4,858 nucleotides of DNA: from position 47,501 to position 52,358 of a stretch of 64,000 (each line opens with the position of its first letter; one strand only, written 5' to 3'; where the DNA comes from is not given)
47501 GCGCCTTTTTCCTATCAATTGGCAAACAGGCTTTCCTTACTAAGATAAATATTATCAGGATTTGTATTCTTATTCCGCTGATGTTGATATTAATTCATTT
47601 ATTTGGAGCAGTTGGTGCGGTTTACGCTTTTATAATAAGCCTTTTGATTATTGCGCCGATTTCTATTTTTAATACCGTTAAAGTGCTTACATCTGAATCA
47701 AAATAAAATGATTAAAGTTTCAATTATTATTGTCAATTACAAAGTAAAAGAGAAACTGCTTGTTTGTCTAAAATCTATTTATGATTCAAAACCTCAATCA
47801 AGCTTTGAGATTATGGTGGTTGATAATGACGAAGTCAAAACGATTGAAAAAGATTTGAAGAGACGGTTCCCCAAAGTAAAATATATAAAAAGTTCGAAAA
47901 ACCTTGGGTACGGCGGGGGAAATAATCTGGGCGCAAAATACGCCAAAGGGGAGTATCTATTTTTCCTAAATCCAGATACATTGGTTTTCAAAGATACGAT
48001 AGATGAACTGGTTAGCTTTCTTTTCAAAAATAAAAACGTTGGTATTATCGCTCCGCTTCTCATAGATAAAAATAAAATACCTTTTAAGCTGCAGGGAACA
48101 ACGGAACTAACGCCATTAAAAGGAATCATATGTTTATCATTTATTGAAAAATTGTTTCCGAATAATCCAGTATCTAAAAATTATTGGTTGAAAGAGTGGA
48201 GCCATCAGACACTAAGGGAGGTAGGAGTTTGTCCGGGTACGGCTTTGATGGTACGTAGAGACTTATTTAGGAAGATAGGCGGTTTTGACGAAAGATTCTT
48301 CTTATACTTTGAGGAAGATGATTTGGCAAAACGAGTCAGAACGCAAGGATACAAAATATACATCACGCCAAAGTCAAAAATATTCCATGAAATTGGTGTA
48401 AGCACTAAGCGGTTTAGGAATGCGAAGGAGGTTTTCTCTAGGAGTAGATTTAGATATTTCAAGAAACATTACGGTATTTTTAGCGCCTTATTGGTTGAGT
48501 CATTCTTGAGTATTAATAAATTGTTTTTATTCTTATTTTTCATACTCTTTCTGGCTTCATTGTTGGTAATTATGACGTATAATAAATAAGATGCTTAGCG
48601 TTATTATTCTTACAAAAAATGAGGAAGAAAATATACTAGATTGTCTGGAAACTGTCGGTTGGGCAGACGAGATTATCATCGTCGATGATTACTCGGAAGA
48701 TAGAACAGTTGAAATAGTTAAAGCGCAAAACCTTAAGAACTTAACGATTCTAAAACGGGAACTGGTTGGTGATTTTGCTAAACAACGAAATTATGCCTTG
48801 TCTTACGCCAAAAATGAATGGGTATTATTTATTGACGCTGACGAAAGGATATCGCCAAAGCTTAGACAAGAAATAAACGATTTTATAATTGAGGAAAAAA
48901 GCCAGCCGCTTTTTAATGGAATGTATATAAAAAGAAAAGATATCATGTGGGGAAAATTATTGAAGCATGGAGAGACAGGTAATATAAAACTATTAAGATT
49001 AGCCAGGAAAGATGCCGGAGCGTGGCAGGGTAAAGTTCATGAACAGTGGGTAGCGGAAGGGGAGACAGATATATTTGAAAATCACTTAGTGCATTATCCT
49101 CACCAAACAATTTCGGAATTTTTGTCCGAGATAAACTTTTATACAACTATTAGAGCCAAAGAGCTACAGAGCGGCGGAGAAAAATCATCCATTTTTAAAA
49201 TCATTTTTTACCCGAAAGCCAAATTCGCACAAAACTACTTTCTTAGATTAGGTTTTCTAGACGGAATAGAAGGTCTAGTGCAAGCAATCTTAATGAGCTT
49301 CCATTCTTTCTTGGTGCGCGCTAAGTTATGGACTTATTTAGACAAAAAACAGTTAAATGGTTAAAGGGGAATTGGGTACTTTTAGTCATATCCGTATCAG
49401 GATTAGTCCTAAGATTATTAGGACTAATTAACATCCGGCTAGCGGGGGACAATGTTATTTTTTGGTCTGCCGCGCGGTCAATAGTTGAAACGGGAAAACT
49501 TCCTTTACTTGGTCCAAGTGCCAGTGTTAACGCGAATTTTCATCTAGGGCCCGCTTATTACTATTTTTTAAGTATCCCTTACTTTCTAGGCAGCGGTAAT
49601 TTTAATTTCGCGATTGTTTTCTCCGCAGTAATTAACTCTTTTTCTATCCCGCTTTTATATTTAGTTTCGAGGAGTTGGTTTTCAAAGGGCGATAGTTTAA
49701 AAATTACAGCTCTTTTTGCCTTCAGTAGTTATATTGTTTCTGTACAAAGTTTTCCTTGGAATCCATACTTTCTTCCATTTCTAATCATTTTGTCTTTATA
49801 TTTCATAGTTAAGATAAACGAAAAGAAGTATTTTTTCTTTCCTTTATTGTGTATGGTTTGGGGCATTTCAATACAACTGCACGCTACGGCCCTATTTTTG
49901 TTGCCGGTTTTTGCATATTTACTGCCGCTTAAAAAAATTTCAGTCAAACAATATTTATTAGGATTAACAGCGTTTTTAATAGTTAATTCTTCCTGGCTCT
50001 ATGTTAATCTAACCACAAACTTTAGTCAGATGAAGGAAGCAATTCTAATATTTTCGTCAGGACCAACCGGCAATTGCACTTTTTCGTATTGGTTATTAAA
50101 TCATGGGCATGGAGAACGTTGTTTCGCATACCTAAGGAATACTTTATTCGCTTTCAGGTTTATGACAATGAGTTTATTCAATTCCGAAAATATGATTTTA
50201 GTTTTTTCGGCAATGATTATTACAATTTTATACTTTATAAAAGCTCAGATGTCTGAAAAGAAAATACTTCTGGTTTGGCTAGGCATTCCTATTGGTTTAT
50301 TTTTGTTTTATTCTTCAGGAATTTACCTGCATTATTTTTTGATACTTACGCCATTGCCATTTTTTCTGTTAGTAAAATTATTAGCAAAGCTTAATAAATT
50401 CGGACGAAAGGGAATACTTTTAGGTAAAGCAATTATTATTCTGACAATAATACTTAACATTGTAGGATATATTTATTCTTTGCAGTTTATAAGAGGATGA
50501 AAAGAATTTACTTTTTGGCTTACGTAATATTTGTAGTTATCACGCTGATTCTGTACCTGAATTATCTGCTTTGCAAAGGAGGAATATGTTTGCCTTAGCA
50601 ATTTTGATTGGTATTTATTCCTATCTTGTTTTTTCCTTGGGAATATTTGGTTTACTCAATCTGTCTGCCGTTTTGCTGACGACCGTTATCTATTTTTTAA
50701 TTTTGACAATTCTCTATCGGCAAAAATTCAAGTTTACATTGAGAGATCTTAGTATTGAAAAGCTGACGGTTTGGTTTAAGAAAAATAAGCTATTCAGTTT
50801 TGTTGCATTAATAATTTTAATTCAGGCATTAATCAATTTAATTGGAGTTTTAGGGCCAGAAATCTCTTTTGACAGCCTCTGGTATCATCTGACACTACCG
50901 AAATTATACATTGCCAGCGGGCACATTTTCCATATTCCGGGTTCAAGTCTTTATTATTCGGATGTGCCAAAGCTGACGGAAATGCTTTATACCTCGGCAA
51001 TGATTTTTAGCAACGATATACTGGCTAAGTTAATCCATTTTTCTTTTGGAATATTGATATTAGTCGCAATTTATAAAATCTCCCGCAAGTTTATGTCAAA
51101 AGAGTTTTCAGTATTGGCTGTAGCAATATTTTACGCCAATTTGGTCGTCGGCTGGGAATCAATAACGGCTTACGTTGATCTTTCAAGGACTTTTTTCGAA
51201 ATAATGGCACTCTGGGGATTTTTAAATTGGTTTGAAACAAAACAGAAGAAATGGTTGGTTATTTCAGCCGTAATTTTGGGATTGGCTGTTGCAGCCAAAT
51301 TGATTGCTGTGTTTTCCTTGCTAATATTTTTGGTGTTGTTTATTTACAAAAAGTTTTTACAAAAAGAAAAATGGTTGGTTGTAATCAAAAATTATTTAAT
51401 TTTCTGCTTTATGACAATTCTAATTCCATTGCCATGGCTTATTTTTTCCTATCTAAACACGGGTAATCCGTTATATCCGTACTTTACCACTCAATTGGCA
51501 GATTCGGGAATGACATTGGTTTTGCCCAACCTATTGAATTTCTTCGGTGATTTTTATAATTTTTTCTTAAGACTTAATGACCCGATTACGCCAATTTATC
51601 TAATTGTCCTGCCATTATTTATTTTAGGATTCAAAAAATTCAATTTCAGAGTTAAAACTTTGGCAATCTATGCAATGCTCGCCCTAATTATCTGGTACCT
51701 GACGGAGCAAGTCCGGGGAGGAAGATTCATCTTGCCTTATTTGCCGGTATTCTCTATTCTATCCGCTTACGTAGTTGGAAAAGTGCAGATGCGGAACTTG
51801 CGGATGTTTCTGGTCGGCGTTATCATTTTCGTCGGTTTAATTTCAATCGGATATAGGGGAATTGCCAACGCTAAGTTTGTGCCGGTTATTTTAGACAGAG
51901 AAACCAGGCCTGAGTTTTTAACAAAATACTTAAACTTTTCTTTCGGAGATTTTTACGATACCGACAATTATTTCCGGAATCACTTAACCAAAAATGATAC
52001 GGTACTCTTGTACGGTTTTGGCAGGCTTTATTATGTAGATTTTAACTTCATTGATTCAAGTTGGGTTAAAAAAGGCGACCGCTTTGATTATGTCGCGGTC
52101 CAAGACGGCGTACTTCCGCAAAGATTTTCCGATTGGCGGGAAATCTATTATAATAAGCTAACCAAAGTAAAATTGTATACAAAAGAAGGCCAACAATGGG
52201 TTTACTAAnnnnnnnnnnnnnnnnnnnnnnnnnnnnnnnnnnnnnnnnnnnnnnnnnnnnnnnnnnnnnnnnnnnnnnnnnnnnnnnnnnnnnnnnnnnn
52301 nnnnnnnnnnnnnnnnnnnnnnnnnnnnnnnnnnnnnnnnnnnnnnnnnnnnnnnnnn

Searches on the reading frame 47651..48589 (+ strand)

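Call 15: search_protein_families(library=pfam, proteins=[window:47651-48589:+], max_evalue=0.001)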
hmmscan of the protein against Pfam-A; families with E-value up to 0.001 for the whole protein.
window:47651-48589:+ (312 aa): 7 families
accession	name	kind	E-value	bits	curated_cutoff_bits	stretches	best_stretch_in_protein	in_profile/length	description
PF00535.33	Glycos_transf_2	-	1.2e-20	74.6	23.3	1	24-209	1-167/168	Glycosyl transferase family 2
PF10111.15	Glyco_tranf_2_2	-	4.4e-09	36.7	27.3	1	41-231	23-201/276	Glycosyltransferase like family 2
PF13641.12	Glyco_tranf_2_3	-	3.6e-08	34.2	27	1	23-133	3-119/230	Glycosyltransferase like family 2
PF02709.20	Glyco_transf_7C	-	6.8e-06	26.1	23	1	196-242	21-70/78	N-terminal domain of galactosyltransferase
PF13632.12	Glyco_trans_2_3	-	2.3e-05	24.7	27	1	187-306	65-175/198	Glycosyl transferase family group 2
PF13712.12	Glyco_tranf_2_5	-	0.0003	21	27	0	85-249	39-192/210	Glycosyltransferase like family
PF13506.12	Glyco_transf_21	-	0.00049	20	21.7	0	186-248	94-156/174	Glycosyl transferase family 21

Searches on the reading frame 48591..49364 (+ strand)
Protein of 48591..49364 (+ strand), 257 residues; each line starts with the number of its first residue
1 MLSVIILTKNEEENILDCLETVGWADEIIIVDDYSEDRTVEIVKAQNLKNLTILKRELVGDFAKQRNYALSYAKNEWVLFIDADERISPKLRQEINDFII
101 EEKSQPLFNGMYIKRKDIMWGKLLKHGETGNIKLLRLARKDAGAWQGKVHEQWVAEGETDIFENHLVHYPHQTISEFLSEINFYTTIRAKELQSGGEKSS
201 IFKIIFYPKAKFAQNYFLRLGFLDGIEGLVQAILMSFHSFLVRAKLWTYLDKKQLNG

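Call 15: search_protein_families(library=pfam, proteins=[window:48591-49364:+], max_evalue=0.001)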
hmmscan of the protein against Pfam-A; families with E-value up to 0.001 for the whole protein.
window:48591-49364:+ (257 aa): 4 families
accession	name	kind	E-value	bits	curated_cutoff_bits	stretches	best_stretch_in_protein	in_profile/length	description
PF00535.33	Glycos_transf_2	-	1.6e-20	74.1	23.3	1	3-117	1-122/168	Glycosyl transferase family 2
PF13704.12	Glyco_tranf_2_4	-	2.6e-07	31.5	27.5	1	14-85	9-82/98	Glycosyl transferase family 2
PF10111.15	Glyco_tranf_2_2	-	8e-07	29.2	27.3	1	3-90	1-97/276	Glycosyltransferase like family 2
PF01697.33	Glyco_transf_92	-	4.2e-05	23.7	23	1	30-118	49-142/249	Glycosyltransferase family 92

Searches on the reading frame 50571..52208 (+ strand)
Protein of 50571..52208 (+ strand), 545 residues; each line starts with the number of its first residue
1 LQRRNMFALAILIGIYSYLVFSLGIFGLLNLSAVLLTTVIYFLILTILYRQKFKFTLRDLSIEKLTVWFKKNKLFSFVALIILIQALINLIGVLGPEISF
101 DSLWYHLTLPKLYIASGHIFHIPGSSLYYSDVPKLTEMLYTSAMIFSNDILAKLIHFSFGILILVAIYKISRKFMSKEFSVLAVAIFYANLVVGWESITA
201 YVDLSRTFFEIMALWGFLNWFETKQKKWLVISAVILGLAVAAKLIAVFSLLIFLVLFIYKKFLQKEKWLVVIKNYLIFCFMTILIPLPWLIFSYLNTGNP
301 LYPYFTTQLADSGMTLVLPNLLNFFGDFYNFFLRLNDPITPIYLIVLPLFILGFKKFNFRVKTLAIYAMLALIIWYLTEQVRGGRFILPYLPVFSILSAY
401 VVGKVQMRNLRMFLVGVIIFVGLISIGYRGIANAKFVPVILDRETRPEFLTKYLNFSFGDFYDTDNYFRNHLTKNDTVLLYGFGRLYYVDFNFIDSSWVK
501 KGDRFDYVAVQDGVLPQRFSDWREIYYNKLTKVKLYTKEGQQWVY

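Call 16: search_protein_families(library=pfam, proteins=[window:50571-52208:+], max_evalue=0.001)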
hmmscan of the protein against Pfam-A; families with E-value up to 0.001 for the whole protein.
window:50571-52208:+ (545 aa): 2 families
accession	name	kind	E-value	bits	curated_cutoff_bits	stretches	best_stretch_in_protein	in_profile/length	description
PF13231.12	PMT_2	-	4.1e-06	27.5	26.1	1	147-285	18-153/160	Dolichyl-phosphate-mannose-protein mannosyltransferase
PF02366.24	PMT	-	5.8e-05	23.2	22.7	1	147-295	80-236/245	Dolichyl-phosphate-mannose-protein mannosyltransferase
